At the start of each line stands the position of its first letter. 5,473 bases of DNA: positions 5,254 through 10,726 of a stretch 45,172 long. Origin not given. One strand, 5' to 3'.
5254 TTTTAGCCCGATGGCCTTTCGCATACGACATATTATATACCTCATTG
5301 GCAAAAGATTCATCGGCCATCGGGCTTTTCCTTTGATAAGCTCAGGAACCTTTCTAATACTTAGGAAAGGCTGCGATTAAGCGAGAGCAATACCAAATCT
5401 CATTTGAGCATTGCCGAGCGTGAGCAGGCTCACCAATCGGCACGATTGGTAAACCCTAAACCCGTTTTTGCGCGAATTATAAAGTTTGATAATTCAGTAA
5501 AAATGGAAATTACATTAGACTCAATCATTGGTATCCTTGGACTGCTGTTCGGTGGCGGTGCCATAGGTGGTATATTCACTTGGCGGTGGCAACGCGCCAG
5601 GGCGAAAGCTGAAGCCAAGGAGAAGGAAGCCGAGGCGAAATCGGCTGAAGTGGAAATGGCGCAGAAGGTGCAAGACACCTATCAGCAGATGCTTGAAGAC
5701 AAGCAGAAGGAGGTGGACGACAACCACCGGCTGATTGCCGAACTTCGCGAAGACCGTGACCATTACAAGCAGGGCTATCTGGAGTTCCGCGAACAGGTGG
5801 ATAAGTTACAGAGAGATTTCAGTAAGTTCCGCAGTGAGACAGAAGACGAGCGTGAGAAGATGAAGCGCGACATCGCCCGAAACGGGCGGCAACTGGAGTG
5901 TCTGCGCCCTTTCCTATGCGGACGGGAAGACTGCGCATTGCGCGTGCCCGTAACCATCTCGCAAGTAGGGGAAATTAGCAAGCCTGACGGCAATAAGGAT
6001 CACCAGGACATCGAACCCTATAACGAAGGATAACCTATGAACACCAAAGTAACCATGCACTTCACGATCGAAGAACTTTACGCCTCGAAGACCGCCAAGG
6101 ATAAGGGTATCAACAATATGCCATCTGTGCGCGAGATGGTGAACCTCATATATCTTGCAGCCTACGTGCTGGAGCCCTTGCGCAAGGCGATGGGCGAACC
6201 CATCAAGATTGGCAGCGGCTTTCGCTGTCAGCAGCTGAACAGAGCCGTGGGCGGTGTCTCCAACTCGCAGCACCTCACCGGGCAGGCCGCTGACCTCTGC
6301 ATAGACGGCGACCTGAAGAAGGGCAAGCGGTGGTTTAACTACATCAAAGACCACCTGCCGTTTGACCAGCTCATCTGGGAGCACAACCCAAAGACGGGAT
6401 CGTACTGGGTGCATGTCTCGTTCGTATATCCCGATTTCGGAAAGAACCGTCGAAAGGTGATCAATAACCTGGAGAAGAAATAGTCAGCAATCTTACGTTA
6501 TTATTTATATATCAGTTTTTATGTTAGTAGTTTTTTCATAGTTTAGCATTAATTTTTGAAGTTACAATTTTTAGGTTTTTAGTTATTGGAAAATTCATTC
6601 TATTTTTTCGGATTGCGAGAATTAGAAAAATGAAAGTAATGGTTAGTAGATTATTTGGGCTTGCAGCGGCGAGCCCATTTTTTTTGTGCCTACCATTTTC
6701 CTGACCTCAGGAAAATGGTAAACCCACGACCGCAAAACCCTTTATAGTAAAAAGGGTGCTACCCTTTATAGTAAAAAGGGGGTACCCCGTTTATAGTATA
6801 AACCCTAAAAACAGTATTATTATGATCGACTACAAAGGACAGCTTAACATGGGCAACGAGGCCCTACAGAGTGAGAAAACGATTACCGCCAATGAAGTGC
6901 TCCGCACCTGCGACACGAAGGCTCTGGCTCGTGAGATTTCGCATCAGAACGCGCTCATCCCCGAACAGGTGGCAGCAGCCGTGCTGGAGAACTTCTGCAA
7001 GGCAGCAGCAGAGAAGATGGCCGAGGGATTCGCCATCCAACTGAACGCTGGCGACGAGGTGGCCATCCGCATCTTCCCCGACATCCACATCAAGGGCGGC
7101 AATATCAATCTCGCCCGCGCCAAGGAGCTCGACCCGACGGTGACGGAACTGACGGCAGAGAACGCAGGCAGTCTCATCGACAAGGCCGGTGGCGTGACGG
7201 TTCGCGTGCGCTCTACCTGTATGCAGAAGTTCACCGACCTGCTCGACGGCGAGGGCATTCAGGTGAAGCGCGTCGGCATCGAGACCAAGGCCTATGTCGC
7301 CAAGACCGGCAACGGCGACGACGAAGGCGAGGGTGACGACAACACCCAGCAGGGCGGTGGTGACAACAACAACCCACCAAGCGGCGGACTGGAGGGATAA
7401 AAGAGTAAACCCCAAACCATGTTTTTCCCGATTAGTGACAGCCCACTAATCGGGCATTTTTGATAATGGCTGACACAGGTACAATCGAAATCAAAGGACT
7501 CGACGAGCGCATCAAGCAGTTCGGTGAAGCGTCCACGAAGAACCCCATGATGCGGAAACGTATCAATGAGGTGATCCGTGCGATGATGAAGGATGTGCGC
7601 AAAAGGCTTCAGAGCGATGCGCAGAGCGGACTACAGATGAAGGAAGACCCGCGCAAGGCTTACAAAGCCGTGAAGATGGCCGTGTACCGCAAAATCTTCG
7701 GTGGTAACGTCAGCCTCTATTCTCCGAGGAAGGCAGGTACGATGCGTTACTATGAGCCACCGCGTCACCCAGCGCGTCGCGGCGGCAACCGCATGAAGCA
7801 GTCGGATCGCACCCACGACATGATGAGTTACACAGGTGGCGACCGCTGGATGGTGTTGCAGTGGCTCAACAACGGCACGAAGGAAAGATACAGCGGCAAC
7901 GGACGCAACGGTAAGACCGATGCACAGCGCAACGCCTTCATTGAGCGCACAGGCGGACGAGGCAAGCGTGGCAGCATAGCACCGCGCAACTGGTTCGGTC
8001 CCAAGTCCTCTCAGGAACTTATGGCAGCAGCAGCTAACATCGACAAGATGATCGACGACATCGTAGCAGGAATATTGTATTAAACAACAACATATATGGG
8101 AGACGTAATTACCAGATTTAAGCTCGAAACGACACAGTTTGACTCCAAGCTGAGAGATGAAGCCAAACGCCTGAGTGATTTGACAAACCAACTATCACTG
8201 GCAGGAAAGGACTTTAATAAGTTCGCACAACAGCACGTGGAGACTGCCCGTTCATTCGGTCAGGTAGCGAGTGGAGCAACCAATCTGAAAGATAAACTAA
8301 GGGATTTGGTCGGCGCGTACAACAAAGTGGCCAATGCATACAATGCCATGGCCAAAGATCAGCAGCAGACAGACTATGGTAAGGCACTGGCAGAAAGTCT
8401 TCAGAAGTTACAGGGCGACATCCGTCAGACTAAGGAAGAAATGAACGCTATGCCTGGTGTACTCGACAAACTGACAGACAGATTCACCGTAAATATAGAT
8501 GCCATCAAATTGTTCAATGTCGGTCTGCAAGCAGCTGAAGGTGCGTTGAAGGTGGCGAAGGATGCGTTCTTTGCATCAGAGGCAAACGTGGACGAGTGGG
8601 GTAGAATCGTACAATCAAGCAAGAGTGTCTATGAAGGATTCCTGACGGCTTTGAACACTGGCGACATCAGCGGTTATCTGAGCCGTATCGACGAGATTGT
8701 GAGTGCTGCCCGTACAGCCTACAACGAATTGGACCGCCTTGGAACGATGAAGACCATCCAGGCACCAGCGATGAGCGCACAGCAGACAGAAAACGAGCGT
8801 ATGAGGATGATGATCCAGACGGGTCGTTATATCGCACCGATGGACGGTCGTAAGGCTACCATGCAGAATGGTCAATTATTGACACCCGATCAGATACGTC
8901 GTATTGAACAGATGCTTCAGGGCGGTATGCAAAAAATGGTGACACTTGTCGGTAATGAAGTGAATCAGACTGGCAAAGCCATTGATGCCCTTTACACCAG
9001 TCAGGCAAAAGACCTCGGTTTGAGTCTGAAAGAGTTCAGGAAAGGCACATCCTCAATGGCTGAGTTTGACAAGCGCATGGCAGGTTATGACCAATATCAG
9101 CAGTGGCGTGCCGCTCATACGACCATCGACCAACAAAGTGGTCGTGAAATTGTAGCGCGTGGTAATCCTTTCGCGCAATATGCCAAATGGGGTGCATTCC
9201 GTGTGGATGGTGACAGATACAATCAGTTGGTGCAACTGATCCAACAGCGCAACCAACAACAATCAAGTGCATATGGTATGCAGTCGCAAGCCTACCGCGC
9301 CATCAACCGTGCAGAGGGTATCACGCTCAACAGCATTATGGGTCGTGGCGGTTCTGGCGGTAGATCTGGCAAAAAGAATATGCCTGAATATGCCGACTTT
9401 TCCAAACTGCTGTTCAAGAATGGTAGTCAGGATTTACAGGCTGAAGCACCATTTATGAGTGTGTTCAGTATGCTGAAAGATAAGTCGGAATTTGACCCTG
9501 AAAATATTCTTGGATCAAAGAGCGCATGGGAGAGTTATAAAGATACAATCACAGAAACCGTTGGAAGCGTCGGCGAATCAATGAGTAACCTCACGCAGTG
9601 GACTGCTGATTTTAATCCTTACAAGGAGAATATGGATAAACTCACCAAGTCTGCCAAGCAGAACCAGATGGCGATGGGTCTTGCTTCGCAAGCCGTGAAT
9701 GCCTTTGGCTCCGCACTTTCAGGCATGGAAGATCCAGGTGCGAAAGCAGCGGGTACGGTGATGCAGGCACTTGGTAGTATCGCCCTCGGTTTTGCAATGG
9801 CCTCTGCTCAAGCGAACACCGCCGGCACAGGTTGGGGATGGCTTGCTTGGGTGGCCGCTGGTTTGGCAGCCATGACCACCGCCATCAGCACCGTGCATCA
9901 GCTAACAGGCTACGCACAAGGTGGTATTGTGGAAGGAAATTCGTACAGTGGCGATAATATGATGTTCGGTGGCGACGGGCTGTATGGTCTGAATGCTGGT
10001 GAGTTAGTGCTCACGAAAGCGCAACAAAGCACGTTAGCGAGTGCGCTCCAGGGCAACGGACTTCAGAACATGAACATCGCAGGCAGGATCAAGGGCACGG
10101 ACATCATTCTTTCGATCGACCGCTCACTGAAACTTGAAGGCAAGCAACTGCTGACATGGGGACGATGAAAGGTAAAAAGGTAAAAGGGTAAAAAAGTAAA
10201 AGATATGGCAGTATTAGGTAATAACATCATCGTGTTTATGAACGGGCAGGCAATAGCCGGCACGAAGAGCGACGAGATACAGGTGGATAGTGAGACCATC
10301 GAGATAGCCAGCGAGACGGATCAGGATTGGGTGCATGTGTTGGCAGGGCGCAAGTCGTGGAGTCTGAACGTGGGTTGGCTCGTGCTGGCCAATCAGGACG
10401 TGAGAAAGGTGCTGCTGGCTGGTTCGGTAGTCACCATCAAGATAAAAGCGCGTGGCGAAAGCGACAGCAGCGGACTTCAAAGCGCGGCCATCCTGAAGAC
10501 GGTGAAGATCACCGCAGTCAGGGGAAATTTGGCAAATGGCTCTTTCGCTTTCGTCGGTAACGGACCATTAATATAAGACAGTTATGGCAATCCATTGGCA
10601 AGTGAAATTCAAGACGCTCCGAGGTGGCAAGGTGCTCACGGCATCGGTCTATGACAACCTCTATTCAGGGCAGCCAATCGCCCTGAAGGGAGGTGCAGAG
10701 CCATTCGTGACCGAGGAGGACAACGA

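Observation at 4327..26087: Nine copies of a bipartite motif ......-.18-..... with invariant spacing in front of late transcription units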

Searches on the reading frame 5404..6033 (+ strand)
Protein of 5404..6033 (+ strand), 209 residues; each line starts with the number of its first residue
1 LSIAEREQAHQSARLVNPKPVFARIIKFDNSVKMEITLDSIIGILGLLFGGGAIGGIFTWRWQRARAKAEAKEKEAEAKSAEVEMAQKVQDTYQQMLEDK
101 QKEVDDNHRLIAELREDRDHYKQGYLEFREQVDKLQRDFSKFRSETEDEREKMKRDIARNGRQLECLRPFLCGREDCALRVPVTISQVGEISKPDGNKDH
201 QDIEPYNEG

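Call 9: search_protein_families(library=pfam, proteins=[window:5404-6033:+], max_evalue=0.01)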
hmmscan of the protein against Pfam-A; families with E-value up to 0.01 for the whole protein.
window:5404-6033:+ (209 aa): 3 families
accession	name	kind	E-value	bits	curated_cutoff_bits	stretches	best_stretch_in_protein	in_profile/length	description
PF06785.16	UPF0242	-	2.9e-05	24.6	33.5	1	69-158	68-153/194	Uncharacterised protein family (UPF0242) N-terminus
PF06305.16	LapA_dom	-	0.006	16.9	28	0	44-84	23-62/64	Lipopolysaccharide assembly protein A domain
PF15294.11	Leu_zip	-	0.008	16.2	28.2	0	70-168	173-270/275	Leucine zipper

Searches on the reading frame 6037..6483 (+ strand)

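Call 9: search_protein_families(library=pfam, proteins=[window:6037-6483:+], max_evalue=0.01)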
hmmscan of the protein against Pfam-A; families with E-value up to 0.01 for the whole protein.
window:6037-6483:+ (148 aa): 2 families
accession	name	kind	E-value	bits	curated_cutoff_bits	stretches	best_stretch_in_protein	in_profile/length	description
PF08291.16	Peptidase_M15_3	-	1.8e-19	70.3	23.2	1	8-118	2-103/108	Peptidase M15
PF05951.18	Peptidase_M15_2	-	0.0049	17.1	27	1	34-91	53-114/153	Bacterial protein of unknown function (DUF882)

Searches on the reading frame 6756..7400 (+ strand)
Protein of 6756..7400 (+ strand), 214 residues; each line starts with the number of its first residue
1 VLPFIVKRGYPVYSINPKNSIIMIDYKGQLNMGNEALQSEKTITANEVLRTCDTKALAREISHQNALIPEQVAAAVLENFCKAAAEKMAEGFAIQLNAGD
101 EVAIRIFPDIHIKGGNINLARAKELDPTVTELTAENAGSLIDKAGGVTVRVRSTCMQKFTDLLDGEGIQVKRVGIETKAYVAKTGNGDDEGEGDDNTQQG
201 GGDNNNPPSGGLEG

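Call 9: search_protein_families(library=pfam, proteins=[window:6756-7400:+], max_evalue=0.01)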
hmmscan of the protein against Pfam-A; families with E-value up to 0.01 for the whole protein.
window:6756-7400:+ (214 aa): 0 families

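Call 22: search_protein_families(library=phrogs, proteins=[window:6756-7400:+], max_evalue=0.01)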
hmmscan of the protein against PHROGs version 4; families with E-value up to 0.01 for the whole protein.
window:6756-7400:+ (214 aa): 0 families

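Call 113: search_protein_families(library=pfam, proteins=[window:6822-7400:+], max_evalue=1)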
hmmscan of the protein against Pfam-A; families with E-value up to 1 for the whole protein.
window:6822-7400:+ (192 aa): 1 family
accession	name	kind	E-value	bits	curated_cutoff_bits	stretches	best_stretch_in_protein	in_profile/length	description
PF18291.6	HU-HIG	-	0.014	15.9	26.2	1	17-75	19-76/125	HU domain fused to wHTH, Ig, or Glycine-rich motif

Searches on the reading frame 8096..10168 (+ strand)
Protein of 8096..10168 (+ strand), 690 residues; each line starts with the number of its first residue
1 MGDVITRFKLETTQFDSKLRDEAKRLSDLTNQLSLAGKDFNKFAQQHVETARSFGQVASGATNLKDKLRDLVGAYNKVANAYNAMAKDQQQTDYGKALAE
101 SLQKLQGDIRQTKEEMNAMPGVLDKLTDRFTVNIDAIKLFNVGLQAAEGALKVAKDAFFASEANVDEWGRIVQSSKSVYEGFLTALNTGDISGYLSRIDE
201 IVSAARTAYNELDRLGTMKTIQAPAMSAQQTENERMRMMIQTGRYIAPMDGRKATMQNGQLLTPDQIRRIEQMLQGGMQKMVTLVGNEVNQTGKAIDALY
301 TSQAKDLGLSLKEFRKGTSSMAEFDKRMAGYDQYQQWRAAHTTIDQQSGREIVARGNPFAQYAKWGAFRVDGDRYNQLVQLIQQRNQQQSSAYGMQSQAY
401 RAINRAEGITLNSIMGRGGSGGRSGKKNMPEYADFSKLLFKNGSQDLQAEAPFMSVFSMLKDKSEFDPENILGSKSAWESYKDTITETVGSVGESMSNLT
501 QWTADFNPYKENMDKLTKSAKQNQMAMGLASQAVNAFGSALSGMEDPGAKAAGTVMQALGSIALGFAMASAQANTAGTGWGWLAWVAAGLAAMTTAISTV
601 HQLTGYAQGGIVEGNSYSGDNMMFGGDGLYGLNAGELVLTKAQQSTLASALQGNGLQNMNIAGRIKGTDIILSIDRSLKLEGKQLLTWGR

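Call 9: search_protein_families(library=pfam, proteins=[window:8096-10168:+], max_evalue=0.01)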
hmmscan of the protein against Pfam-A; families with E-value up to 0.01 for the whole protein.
window:8096-10168:+ (690 aa): 2 families
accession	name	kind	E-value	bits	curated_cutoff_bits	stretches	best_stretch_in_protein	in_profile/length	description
PF05791.16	Bacillus_HBL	-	0.00058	20.2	29.1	0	470-541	76-135/177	Bacillus haemolytic enterotoxin (HBL)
PF07373.16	CAMP_factor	-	0.0083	16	23.3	0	22-116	8-101/219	CAMP factor (Cfa)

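Call 22: search_protein_families(library=phrogs, proteins=[window:8096-10168:+], max_evalue=0.01)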
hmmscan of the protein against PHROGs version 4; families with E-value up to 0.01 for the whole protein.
window:8096-10168:+ (690 aa): 1 family
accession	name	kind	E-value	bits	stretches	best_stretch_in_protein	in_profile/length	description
phrog_24676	-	tail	0.0024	17.4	1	541-676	444-579/587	tail length tape measure protein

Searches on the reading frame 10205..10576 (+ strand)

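Call 9: search_protein_families(library=pfam, proteins=[window:10205-10576:+], max_evalue=0.01)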
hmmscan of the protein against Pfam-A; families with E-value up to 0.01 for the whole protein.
window:10205-10576:+ (123 aa): 0 families

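Call 22: search_protein_families(library=phrogs, proteins=[window:10205-10576:+], max_evalue=0.01)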
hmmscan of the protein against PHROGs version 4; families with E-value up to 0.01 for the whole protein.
window:10205-10576:+ (123 aa): 1 family
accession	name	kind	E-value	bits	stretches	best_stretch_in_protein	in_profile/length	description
phrog_1407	-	tail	3.3e-11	44.2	1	2-122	25-161/258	major tail protein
